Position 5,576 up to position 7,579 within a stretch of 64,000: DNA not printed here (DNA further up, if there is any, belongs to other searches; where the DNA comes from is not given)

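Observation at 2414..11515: Compact 11-gene type IVb-pilus-like operon with TCP/BFP gene order in a chromosomal housekeeping context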

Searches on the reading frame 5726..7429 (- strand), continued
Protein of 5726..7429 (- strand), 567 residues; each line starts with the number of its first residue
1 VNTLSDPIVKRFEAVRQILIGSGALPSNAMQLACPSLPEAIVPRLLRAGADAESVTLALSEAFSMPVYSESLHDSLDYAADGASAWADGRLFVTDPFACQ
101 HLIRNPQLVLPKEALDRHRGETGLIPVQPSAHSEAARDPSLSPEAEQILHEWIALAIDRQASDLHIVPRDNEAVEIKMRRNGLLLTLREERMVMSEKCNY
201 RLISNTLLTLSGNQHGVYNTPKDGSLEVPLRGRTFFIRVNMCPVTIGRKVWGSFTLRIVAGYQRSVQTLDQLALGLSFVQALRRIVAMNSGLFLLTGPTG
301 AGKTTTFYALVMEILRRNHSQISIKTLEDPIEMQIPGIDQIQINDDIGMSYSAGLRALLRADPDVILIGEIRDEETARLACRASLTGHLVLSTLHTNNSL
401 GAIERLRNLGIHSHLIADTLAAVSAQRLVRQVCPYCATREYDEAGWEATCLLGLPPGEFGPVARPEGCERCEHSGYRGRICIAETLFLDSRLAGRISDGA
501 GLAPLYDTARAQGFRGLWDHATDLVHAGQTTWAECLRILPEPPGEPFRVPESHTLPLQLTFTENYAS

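Call 14: find_encoding_contigs(protein=P0066, flank=10000, max_places=2)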
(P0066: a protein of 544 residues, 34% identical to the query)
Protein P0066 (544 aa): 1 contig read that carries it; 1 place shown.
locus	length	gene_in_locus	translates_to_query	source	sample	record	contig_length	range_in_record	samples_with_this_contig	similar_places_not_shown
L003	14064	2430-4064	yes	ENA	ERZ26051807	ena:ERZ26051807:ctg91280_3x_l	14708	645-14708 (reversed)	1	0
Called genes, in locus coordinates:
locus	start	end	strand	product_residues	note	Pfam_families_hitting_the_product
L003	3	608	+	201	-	?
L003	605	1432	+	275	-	-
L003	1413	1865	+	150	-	-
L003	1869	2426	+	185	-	-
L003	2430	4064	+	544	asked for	PF00437:T2SSE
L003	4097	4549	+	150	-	PF07963:N_methyl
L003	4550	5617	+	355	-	-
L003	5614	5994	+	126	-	-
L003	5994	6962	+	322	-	PF07963:N_methyl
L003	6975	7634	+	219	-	-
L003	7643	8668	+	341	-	PF00437:T2SSE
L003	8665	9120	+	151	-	PF01464:SLT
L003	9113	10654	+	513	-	PF07514:TraI_2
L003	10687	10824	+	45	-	-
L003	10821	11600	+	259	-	-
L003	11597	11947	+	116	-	-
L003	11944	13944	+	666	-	PF02534:T4SS-DNA_transf (faint), PF10412:TrwB_AAD_bind (faint), PF12696:TraG-D_C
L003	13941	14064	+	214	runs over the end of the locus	PF14348:DtrJ-like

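Call 15: find_encoding_contigs(protein=P0063, flank=10000, max_places=2)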
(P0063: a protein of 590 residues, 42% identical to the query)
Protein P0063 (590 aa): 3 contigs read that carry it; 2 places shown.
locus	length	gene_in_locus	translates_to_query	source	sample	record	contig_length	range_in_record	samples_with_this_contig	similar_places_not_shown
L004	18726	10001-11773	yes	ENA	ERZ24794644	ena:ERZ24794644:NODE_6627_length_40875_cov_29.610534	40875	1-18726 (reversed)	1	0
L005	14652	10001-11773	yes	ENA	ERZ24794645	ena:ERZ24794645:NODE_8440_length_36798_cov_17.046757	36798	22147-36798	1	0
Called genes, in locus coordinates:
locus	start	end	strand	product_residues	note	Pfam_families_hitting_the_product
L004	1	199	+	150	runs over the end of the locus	PF07963:N_methyl (weak)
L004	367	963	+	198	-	-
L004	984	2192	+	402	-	-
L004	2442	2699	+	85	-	-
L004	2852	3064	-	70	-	-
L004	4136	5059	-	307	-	-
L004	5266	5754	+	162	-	-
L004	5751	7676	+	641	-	PF00263:Secretin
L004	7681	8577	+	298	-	-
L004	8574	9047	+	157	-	-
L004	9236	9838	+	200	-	-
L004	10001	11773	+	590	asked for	PF00437:T2SSE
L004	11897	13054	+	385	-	PF00482:T2SSF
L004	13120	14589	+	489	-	PF00437:T2SSE, PF07238:PilZ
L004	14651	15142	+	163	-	PF00011:HSP20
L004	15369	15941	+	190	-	PF05685:Uma2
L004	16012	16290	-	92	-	PF05016:ParE_toxin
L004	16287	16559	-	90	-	PF01402:RHH_1 (weak), PF27535:RelB3_C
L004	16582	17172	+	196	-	-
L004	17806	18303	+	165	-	PF05685:Uma2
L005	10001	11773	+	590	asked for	PF00437:T2SSE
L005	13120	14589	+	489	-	PF00437:T2SSE, PF07238:PilZ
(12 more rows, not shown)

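Call 16: search_dna_similar(query=window:5726-7429:-, collection=plasmids, mode=protein, max_rows=30)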
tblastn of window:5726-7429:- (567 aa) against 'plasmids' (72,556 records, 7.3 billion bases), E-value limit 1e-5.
Records with a match: 4688; places in all: 7348; records where one place covers at least 80% of the query: 148.
Best place of each record, by identity: <60% 4688.
By first word of the organism name: Escherichia 2256; Salmonella 528; Klebsiella 332; Pseudomonas 231; Acinetobacter 162; Vibrio 147; Shigella 144; Ralstonia 121; Serratia 101; Burkholderia 80; and 162 more.
By predicted mobility (MOB-suite, as given by PLSDB): conjugative 3049; non-mobilizable 1024; mobilizable 615.
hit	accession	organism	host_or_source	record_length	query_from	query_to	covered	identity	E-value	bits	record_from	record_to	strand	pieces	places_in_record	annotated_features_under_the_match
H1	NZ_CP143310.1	Methylophaga thalassica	cell culture,A deep sea sediment sample ...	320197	12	534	92%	33.6%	8e-68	246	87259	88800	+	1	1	GspE/PulE family protein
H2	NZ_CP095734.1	Methylophaga pinxianii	pure culture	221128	12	534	92%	32.8%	2e-65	238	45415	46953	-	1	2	GspE/PulE family protein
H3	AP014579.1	Burkholderia sp. RPE67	Riptortus pedestris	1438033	20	538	92%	32.4%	8e-44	175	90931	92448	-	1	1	type II secretion system protein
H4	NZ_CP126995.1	Acidisoma sp. PAMC 29798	cell culture,lichen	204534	71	539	83%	35.8%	4e-55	208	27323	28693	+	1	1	GspE/PulE family protein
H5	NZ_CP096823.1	Pseudomonas aeruginosa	Homo sapiens,blood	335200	3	539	95%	30.1%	4e-50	193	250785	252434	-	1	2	GspE/PulE family protein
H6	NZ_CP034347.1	Roseovarius faecimaris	cell culture,soil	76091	129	539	72%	38.9%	4e-57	214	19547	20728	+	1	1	GspE/PulE family protein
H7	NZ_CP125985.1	Pseudomonas rhodesiae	cell culture,brewery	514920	13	534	92%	30.4%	6e-49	190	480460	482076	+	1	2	GspE/PulE family protein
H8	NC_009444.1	Pseudomonas fluorescens SBW25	-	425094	13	534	92%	30.3%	9e-49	189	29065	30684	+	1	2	GspE/PulE family protein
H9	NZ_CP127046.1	Pseudomonas amygdali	Cucumis sativus,Culture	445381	13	534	92%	30.3%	2e-48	189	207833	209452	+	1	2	GspE/PulE family protein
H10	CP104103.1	Phaeobacter sp. G2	cell culture,Emiliania huxleyi RCC1216 ...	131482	148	539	69%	40.3%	2e-51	197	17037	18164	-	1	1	ATPase, T2SS/T4P/T4SS family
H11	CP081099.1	Rhodobacteraceae bacterium M382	-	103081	147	549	71%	39.2%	4e-59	220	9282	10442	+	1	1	tadA: Flp pilus assembly complex ATPase component TadA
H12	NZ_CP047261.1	Pseudomonas syringae pv. maculicola str. ES4326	-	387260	13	534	92%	30.1%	2e-48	189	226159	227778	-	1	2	GspE/PulE family protein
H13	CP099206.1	Escherichia coli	culture,Pooled soil sample collected ...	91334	147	541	70%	39.6%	8e-62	228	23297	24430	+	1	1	gspE: type II secretion system ATPase GspE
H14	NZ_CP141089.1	Escherichia coli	Homo sapiens,Infected Human Urine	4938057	147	541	70%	39.6%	9e-62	228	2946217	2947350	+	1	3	none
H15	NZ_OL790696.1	Escherichia coli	-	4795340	147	541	70%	39.6%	1e-61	228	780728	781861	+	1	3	none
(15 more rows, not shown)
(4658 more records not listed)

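Call 18: get_annotated_region(hit=H1, flank=11000)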
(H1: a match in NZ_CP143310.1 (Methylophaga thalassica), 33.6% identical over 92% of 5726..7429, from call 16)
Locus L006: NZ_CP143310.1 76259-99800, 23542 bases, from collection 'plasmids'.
description: Methylophaga thalassica strain IOM01 plasmid unnamed, complete sequence
organism: Methylophaga thalassica (NCBI taxid 40223)
taxonomy: Bacteria; Pseudomonadota; Gammaproteobacteria; Thiotrichales; Piscirickettsiaceae; Methylophaga; Methylophaga thalassica
host: -; source: cell culture,A deep sea sediment sample from the Central Indian Ridge; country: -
typing (MOB-suite, as given by PLSDB): non-mobilizable
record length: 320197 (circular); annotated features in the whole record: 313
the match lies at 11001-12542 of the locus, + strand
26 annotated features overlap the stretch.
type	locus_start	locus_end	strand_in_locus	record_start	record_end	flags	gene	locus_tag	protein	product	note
CDS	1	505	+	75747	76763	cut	-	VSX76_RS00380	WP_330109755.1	AAA family ATPase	-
CDS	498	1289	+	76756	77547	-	-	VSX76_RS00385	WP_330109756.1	hypothetical protein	-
CDS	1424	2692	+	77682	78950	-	-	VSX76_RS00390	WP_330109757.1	DUF1173 family protein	-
CDS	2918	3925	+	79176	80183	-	-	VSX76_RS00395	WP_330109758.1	DUF3150 domain-containing protein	-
CDS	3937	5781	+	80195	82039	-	-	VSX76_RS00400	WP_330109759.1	VWA domain-containing protein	-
CDS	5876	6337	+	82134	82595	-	-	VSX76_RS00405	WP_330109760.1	CFI-box-CTERM domain-containing protein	-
CDS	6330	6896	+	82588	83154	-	-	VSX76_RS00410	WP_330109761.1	hypothetical protein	-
CDS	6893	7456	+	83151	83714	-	-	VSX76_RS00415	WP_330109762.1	hypothetical protein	-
CDS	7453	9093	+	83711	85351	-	-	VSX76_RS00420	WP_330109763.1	hypothetical protein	-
CDS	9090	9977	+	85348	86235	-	-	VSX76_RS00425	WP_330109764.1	hypothetical protein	-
CDS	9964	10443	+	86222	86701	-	-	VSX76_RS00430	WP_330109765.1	hypothetical protein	-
CDS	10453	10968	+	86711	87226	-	-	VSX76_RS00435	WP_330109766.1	hypothetical protein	-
CDS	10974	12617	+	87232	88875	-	-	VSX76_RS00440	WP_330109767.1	GspE/PulE family protein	GO:0009306 - protein secretion [Evidence IEA]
CDS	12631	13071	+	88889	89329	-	-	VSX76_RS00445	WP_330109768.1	prepilin-type N-terminal cleavage/methylation domain-containing protein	-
CDS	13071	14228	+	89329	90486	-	-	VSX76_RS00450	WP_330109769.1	hypothetical protein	-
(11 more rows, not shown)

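Call 28: find_related_loci(query=window:5726-7429:-, collection=genome_contigs, flank=10000)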
Query window:5726-7429:- (567 aa) in genome_contigs; peptide patterns used: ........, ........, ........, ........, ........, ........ (x = any residue, [..] = any of these).
108 stretches matched a pattern; 18 encode a relative of the query (tblastn E <= 1e-3); 16 distinct loci.
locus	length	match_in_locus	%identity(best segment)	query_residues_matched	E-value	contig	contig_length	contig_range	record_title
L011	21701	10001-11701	92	1-567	0e+0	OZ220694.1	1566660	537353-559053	MAG: uncultured candidatus Porisulfidus sp. isolate d7aced61-d1d5-4481-893f-ca77f0084939 genome assembly, chromosome: 1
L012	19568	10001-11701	90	1-567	0e+0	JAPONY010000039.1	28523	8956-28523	MAG: Gammaproteobacteria bacterium isolate APA_bin_21 c_000000174523, whole genome shotgun sequence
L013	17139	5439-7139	89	1-567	0e+0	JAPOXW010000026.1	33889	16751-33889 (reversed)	MAG: Gammaproteobacteria bacterium isolate COS4_bin_16 NODE_1220_length_33889_cov_20.857, whole genome shotgun sequence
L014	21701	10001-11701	88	1-567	0e+0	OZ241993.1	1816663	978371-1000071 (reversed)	MAG: uncultured candidatus Porisulfidus sp. isolate ba64636f-2cd1-4e9a-8eaa-ecd0b0529e97 genome assembly, chromosome: 1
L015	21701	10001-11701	88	1-567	0e+0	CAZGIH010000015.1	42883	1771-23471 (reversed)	MAG TPA_asm: uncultured Chromatiales bacterium isolate SRP338948_co1_43 genome assembly, contig: k141_78629, whole genom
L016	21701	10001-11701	88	1-567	0e+0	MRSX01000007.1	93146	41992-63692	MAG: Candidatus Porisulfidus sp. TsSOB lac_sponge_s2o1_TsSOB_curated_scaffold_6, whole genome shotgun sequence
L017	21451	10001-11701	89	1-567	0e+0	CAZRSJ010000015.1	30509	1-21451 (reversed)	MAG TPA_asm: uncultured Chromatiales bacterium isolate SRP109090_co1_9 genome assembly, contig: NODE_1972_length_30509_c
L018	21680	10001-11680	87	8-567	0e+0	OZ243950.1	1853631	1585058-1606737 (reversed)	MAG: uncultured candidatus Porisulfidus sp. isolate cf025a5e-a0dc-40a1-8d33-8cb912d294f5 genome assembly, chromosome: 1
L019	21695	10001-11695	84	1-567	0e+0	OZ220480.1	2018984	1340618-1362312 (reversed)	MAG: uncultured candidatus Porisulfidus sp. isolate 164bb96d-58d1-42e1-9c94-80d65ec326bd genome assembly, chromosome: 1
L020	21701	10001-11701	87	1-567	0e+0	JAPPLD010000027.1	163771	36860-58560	MAG: Gammaproteobacteria bacterium isolate RHO3_bin_14 NODE_198_length_163771_cov_100.898751, whole genome shotgun seque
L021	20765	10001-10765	44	282-539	2e-54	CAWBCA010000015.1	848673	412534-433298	MAG: uncultured Acidobacteriota bacterium isolate MFD02840.bin.2.325 genome assembly, contig: contig_4396, whole genome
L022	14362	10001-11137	34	145-541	4e-53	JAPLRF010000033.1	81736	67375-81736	MAG: Gammaproteobacteria bacterium isolate LacPavin_0419_WC53_MAG_39_9 LacPavin_0419_WC53_scaffold_5465, whole genome sh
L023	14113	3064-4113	34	150-541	3e-50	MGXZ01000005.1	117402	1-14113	MAG: Gammaproteobacteria bacterium RIFCSPHIGHO2_12_FULL_39_24 rifcsphigho2_12_scaffold_168, whole genome shotgun sequenc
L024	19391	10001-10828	39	148-440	3e-48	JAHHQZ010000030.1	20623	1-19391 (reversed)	MAG: Actinobacillus sp. isolate MAG017 MAG017_30, whole genome shotgun sequence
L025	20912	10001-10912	25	237-537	3e-28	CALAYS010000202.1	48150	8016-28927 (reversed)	MAG TPA_asm: uncultured bacterium isolate SRR6231146_bin.88_CONCOCT_v1.1_MAG genome assembly, contig: ERZ650289.57, whol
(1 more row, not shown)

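Call 29: search_solved_structures(query=window:5726-7429:-, max_evalue=1e-10)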
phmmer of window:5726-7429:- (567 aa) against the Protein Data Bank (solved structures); distinct sequences matched with E-value up to 1e-10: 24.
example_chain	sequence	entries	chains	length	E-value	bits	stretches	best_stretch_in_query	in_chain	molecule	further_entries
4kss_A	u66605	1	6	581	3.3e-67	230.4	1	148-541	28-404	Type II secretion system protein E, hemolysin-coregulated protein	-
4ksr_A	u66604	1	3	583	4.1e-67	230.1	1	148-541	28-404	Type II secretion system protein E, Hemolysin-coregulated protein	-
1p9r_A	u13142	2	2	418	1.3e-66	228.4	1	148-537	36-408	General secretion pathway protein E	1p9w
4pht_A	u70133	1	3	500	7.6e-66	225.9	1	148-540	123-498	General secretory pathway protein E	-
3jc8_Ba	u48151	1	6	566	1.6e-62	215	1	153-531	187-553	Type IV-A pilus assembly ATPase PilB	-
6ejf_A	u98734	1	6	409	5.7e-60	206.5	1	147-550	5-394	Type IV pilus assembly protein PilF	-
5zfr_A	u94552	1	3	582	1.5e-59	205.2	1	153-538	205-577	Type IV pilus biogenesis ATPase PilB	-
5oiu_A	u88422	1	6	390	1.5e-59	205.1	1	145-536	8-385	Type IV pilus assembly protein PilF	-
6f8l_G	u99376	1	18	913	1.8e-59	204.9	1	145-550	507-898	Type IV pilus assembly protein PilF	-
5it5_F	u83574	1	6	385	1.9e-59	204.8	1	147-536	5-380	ATP binding motif-containing protein PilF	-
5tsg_B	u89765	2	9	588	1.4e-58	202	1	153-538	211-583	Type IV pilus biogenesis ATPase PilB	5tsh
6olj_C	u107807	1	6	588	1.9e-58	201.5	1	153-538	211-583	Type IV pilus biogenesis ATPase PilB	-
8dze_A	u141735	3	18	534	1.9e-31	112.4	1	160-500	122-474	BfpD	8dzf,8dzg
5fl3_A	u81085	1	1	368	6.5e-26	94.1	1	273-429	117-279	PILI RETRACTION PROTEIN PILT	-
3jvu_A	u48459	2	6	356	9.4e-25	90.3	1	266-410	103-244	Twitching mobility protein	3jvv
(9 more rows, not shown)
